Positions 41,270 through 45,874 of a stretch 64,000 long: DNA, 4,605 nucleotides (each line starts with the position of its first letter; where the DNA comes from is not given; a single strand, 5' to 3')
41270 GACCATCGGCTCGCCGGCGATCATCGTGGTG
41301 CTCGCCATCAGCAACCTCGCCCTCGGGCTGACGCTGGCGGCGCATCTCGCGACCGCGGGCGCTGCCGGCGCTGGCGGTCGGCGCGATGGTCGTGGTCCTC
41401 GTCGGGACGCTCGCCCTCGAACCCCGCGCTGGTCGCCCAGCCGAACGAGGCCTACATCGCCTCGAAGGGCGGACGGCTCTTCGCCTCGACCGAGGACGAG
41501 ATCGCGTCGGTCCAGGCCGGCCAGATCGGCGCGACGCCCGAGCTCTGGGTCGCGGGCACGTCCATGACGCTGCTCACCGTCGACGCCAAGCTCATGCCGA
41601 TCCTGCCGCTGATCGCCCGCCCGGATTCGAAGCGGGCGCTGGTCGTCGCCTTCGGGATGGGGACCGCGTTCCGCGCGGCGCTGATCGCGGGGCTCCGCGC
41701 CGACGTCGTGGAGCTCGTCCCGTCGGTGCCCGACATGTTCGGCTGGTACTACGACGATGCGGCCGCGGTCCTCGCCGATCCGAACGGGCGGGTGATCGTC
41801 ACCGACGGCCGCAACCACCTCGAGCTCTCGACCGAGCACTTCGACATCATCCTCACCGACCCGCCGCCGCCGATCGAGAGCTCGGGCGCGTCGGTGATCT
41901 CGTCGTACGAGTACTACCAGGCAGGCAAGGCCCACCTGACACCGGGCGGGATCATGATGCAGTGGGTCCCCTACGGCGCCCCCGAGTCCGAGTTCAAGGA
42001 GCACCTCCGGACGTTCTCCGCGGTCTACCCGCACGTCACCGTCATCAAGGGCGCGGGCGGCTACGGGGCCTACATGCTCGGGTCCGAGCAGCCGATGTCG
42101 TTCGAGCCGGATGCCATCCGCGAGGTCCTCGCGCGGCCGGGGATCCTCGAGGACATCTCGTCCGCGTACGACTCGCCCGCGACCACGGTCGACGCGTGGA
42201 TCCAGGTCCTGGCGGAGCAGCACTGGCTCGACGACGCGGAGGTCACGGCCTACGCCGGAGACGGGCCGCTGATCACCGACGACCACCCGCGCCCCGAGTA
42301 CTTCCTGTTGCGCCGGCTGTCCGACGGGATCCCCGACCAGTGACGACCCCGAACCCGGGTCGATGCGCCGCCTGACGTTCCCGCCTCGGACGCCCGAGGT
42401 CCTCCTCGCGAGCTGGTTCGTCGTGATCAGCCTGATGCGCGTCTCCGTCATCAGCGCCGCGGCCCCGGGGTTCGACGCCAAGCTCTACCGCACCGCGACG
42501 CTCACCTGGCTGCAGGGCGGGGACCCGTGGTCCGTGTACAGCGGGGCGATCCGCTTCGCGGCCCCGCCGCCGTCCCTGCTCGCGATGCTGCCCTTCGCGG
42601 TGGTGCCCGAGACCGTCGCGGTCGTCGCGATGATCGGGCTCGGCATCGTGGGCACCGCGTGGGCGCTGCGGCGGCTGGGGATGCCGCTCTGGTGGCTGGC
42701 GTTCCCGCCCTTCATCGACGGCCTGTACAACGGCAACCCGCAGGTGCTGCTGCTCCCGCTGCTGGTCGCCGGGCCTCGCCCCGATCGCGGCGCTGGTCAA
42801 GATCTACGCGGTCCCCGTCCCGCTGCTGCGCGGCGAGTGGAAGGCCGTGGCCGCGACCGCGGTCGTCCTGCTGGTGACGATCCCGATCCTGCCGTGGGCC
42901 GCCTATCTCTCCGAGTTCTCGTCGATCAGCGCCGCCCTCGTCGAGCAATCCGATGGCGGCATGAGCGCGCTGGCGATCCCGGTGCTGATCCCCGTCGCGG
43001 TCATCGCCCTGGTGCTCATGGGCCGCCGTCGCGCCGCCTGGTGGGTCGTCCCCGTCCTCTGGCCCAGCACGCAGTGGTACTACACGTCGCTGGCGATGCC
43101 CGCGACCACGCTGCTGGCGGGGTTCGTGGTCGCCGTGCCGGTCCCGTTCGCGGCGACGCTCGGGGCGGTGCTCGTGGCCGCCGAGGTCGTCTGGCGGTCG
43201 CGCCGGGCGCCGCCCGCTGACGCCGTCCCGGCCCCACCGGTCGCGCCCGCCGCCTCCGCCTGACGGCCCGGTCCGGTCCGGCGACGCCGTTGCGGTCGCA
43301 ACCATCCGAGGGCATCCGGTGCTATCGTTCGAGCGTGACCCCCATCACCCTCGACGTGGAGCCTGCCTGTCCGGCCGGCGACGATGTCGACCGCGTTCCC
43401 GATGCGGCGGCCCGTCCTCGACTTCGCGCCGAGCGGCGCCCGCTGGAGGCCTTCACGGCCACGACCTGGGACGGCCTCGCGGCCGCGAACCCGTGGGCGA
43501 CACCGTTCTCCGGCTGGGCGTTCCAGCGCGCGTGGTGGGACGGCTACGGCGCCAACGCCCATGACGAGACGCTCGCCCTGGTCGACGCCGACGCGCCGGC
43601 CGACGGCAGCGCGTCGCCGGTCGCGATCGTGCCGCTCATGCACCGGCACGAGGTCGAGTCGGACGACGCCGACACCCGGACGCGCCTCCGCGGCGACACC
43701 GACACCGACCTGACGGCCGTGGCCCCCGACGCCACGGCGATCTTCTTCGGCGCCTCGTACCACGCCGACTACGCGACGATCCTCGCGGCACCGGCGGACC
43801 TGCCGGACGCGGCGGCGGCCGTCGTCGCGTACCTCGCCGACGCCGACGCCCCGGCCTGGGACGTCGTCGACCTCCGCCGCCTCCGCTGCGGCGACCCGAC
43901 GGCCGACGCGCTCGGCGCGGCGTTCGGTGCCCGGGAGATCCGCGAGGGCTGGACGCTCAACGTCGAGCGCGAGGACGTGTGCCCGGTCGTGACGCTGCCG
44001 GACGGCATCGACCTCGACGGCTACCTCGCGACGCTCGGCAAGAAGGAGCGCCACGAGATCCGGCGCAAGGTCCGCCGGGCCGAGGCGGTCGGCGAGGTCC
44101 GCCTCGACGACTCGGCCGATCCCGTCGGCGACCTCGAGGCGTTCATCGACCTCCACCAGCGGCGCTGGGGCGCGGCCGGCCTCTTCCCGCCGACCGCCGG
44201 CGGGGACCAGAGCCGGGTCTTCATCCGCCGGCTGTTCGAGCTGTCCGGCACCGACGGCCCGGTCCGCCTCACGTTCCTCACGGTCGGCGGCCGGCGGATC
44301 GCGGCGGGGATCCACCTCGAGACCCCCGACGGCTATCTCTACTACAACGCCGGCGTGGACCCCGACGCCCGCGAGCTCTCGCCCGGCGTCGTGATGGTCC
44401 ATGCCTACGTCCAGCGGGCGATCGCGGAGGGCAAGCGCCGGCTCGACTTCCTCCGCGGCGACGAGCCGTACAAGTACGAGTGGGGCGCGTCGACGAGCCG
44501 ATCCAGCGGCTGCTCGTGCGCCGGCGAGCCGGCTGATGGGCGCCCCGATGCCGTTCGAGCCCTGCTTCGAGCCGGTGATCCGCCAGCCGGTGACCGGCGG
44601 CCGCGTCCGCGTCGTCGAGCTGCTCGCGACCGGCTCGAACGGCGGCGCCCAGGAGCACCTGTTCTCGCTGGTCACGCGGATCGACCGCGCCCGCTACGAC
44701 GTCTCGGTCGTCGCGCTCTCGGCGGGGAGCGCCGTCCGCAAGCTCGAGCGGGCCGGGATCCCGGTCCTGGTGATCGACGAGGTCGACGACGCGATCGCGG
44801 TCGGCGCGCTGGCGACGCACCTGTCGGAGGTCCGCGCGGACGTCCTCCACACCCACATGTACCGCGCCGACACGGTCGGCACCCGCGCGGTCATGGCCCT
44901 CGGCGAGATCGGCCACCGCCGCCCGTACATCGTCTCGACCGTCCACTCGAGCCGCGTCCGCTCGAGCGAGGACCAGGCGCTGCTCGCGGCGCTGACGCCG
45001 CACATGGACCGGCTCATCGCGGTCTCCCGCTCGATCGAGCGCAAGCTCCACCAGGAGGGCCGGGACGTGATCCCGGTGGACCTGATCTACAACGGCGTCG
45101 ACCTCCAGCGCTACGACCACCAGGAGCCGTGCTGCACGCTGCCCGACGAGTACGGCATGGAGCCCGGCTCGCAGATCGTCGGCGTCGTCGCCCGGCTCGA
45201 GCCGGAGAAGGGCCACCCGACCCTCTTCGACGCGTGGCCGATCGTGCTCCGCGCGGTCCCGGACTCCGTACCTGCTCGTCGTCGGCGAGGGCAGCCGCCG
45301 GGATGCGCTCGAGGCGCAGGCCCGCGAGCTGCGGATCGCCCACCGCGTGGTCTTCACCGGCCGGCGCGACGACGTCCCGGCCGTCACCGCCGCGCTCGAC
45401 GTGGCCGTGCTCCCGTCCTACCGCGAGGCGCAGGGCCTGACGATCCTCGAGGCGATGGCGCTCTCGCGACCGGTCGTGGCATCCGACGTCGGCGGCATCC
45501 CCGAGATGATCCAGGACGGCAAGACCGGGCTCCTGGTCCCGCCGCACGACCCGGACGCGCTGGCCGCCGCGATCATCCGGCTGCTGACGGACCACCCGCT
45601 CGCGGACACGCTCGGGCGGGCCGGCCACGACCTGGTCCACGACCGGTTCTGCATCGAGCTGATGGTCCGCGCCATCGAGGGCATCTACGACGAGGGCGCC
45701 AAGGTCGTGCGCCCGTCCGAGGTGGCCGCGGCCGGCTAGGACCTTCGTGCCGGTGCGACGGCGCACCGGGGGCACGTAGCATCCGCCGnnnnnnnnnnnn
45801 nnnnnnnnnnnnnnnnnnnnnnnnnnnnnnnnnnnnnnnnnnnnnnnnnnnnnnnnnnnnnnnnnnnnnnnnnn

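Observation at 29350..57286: Supercluster of about 16 polytopic GT-C/DUF2029-type membrane glycosyltransferase paralogues with their donor-synthesis genes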

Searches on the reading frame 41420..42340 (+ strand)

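Call 9: search_protein_families(library=pfam, proteins=[window:41420-42340:+], max_evalue=0.01)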
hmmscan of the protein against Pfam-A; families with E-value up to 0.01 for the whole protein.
window:41420-42340:+ (307 aa): 1 family
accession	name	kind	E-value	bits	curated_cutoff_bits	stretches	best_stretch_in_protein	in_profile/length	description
PF01564.23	Spermine_synth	-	5e-06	26.6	22.9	1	62-181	11-130/186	Spermine/spermidine synthase domain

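Call 26: search_protein_families(library=ncbifam, max_evalue=0.01, proteins=[window:41420-42340:+])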
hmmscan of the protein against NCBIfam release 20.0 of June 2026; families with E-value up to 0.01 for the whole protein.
window:41420-42340:+ (307 aa): 3 families
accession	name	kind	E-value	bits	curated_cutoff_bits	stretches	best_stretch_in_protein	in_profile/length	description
NF002010.0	PRK00811.1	equivalog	2.2e-11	43.6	260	1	59-209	68-220/287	polyamine aminopropyltransferase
TIGR00417.1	speE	equivalog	1.2e-10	41.2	249.55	1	58-182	61-185/271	spermidine synthase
NF002956.0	PRK03612.1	equivalog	7.4e-05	21.3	472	1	69-180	299-414/522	polyamine aminopropyltransferase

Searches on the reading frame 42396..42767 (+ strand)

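Call 9: search_protein_families(library=pfam, proteins=[window:42396-42767:+], max_evalue=0.01)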
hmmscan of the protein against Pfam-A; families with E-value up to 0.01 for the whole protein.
window:42396-42767:+ (124 aa): 1 family
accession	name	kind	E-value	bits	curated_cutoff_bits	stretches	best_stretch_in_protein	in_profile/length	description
PF09594.16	GT87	-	0.00032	21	25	1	57-123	4-84/237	Glycosyltransferase family 87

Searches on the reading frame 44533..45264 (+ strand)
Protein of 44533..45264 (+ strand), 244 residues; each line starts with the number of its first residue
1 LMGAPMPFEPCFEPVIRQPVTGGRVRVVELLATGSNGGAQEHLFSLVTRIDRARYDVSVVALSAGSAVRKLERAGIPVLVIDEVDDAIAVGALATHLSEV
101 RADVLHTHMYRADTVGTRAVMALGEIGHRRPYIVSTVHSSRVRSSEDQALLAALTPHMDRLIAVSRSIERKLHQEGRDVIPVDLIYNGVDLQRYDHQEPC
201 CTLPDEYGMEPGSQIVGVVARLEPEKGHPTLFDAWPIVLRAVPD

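Call 10: search_protein_families(library=pfam, proteins=[window:44533-45264:+], max_evalue=0.01)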
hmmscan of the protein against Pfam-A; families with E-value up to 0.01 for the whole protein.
window:44533-45264:+ (244 aa): 2 families
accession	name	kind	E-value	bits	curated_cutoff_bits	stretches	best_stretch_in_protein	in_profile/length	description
PF13439.12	Glyco_transf_4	-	7.8e-17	62.3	28.5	1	37-193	2-170/170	Glycosyltransferase Family 4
PF13579.12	Glyco_trans_4_4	-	1.2e-11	45.7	29.7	1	37-188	1-158/158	Glycosyl transferase 4-like domain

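Call 42: search_protein_families(library=ncbifam, max_evalue=0.00001, proteins=[window:44533-45264:+])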
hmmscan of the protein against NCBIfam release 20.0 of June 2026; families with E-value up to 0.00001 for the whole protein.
window:44533-45264:+ (244 aa): 2 families
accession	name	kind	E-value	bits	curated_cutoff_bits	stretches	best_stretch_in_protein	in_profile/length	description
TIGR03088.1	stp2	hypoth_equivalog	2.4e-09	36.7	409.05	1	35-238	12-219/374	TIGR03088 family PEP-CTERM/XrtA system glycosyltransferase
TIGR02149.1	glgA_Coryne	subfamily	9.3e-06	25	302.4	0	156-235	143-226/391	glycogen synthase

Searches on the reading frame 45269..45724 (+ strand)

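Call 10: search_protein_families(library=pfam, proteins=[window:45269-45724:+], max_evalue=0.01)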
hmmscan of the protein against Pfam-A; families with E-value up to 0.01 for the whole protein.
window:45269-45724:+ (152 aa): 4 families
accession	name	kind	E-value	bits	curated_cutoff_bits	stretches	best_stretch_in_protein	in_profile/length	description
PF13692.12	Glyco_trans_1_4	-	8.6e-37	127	27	1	2-108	36-142/142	Glycosyl transferases group 1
PF00534.26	Glycos_transf_1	-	9.2e-34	116.9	26.4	1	2-119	50-169/172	Glycosyl transferases group 1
PF20706.3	GT4-conflict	-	3.1e-06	26.9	26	1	19-110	259-359/385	Family 4 Glycosyltransferase in conflict systems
PF13524.12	Glyco_trans_1_2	-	8.3e-05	23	25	1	35-127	39-133/144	Glycosyl transferase-like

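Call 42: search_protein_families(library=ncbifam, max_evalue=0.00001, proteins=[window:45269-45724:+])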
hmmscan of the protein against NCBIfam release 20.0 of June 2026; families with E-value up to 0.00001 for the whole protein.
window:45269-45724:+ (152 aa): 31 families (the best 25 are shown)
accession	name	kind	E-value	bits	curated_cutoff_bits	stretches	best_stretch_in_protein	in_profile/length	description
TIGR03088.1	stp2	hypoth_equivalog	1.8e-39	135.9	409.05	1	1-142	231-372/374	TIGR03088 family PEP-CTERM/XrtA system glycosyltransferase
TIGR03999.1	thiol_BshA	equivalog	6.6e-31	107.6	273.7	1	2-142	232-372/375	N-acetyl-alpha-D-glucosaminyl L-malate synthase BshA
NF041876.1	EPS_EpsE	equivalog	8.7e-28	97.6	400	1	8-131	259-384/389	exopolysaccharide biosynthesis GT4 family glycosyltransferase EpsE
TIGR04063.1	stp3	hypoth_equivalog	1.5e-22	80.1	442.05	1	2-141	247-393/397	TIGR04063 family PEP-CTERM/XrtA system glycosyltransferase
TIGR03449.1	mycothiol_MshA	equivalog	1.6e-21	76.7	462.5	1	8-142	266-402/406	D-inositol-3-phosphate glycosyltransferase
TIGR02149.1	glgA_Coryne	subfamily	1.9e-19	70.1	302.4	1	32-141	273-388/391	glycogen synthase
NF047684.1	TeichurnBiosyTuaC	equivalog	4.1e-15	55.6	550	1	3-140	251-386/391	teichuronic acid biosynthesis protein TuaC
TIGR04047.1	MSMEG_0565_glyc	hypoth_equivalog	1.2e-13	50.9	259.85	1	11-124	242-356/373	MSMEG_0565 family glycosyltransferase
NF038229.1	Glyco4_Geo_Pelo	equivalog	5.2e-13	48.7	400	1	34-141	229-334/338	GPMC system family 4 glycosyltransferase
NF053787.1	GlcN_PG_synth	equivalog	7.5e-13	48.1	480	1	32-141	251-357/361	N-acetylglucosaminyl phosphatidylglycerol synthase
NF011726.0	PRK15179.1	equivalog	1.1e-12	47.1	733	1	3-136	552-687/694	Vi polysaccharide biosynthesis protein TviE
NF038298.1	EPS_HpsO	equivalog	1.7e-12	46.9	575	1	2-130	233-374/388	hormogonium polysaccharide biosynthesis glycosyltransferase HpsO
NF047880.1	glyco_SdgA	exception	4.7e-12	45.2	800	1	4-115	351-463/488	serine-aspartate repeat adhesin O-glycosyltransferase SdgA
NF038011.1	PelF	equivalog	7.3e-12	45.1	100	1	19-140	361-489/489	GT4 family glycosyltransferase PelF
NF041139.1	TreT_Thcocales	equivalog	1.5e-11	43.7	775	1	35-130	306-399/412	trehalose synthase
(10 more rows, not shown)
